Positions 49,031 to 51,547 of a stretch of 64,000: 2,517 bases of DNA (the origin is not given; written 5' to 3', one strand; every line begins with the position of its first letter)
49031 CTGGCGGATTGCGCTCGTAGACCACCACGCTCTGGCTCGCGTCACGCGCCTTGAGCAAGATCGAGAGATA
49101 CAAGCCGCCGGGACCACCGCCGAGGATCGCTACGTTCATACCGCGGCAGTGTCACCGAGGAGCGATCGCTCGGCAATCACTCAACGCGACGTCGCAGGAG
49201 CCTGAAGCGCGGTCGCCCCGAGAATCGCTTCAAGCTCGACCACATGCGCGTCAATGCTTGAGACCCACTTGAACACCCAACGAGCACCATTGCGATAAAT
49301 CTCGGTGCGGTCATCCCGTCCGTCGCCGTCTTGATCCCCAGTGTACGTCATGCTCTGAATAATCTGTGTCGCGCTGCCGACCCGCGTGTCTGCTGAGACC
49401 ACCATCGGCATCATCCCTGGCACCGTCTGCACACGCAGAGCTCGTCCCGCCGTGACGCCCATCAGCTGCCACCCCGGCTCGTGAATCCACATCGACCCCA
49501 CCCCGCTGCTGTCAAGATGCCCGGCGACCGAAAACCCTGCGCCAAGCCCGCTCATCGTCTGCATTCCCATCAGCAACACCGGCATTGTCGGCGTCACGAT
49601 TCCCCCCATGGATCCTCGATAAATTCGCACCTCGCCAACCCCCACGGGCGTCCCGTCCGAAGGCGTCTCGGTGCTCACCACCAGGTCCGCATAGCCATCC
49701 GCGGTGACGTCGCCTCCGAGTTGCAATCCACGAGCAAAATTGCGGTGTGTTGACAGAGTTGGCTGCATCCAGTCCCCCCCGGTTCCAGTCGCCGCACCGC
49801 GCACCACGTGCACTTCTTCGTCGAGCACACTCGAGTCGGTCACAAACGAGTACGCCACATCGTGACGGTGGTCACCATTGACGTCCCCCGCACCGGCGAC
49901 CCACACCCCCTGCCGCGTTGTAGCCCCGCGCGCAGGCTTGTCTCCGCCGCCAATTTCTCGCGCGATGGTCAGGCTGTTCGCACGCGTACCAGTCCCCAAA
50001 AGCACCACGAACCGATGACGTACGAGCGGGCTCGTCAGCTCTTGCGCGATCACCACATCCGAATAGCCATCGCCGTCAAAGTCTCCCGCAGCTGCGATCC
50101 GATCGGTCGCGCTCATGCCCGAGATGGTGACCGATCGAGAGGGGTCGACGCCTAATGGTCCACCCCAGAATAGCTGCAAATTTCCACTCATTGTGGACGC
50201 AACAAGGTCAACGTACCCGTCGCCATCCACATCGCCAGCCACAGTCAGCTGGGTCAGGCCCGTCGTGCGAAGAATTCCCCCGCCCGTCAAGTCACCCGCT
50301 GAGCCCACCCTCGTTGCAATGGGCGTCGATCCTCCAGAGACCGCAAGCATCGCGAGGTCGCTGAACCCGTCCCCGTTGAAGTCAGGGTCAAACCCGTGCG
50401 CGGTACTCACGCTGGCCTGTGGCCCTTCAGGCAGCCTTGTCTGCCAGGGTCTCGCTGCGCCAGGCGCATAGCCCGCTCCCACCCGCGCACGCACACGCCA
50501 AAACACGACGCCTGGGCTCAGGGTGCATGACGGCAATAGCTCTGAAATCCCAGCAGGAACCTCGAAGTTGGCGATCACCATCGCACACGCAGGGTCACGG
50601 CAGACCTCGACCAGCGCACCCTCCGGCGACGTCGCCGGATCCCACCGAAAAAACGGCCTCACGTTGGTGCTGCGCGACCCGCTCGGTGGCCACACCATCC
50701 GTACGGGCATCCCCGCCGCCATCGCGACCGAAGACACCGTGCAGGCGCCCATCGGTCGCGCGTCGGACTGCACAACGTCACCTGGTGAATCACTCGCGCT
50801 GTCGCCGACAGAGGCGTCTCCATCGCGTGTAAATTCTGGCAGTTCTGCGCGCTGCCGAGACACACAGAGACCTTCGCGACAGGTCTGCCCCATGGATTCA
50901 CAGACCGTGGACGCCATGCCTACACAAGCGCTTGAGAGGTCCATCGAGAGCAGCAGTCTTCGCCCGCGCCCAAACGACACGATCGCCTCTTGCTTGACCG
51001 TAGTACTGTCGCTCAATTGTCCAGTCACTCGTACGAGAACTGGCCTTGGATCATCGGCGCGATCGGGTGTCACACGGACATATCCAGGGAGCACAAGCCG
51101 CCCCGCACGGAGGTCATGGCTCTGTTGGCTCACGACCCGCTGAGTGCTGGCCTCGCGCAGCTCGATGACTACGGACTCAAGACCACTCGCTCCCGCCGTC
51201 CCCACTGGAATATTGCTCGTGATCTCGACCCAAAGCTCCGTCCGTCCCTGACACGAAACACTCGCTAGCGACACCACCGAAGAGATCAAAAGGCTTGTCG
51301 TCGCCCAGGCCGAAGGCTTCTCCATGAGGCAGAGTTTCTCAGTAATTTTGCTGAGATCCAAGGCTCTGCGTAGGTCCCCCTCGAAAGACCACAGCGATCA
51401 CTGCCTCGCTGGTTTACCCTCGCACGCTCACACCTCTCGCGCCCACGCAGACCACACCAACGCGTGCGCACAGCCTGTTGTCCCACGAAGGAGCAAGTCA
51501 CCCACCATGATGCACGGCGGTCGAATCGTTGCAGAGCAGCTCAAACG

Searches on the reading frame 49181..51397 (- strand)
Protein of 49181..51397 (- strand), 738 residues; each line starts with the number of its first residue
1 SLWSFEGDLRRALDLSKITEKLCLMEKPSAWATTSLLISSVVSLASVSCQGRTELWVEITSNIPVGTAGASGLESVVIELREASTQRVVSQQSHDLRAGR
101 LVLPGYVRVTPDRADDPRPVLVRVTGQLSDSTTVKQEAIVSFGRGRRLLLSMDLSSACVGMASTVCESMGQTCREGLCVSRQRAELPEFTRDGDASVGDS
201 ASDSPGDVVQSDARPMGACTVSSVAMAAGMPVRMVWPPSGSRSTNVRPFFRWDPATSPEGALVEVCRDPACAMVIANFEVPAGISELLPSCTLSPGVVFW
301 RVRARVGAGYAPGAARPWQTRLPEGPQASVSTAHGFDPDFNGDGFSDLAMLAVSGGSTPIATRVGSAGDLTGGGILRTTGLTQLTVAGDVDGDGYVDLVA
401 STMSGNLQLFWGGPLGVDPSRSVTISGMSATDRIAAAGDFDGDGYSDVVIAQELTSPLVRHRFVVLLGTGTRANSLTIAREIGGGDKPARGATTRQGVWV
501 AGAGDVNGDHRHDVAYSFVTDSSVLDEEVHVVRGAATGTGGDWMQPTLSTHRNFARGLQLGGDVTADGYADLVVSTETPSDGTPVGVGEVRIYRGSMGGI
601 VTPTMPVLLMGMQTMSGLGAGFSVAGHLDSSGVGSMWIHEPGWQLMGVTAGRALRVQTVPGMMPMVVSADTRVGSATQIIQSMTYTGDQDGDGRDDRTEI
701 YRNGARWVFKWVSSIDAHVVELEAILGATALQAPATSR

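Call 68: search_protein_families(library=pfam, proteins=[window:49181-51397:-], max_evalue=0.001)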
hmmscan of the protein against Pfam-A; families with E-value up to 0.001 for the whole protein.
window:49181-51397:- (738 aa): 2 families
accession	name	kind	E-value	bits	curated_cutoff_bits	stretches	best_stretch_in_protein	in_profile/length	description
PF13517.12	FG-GAP_3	-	1.2e-15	58.2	26.9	1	389-450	1-61/61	FG-GAP-like repeat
PF01839.29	FG-GAP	-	3.3e-15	56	22.1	2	435-451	5-21/37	FG-GAP repeat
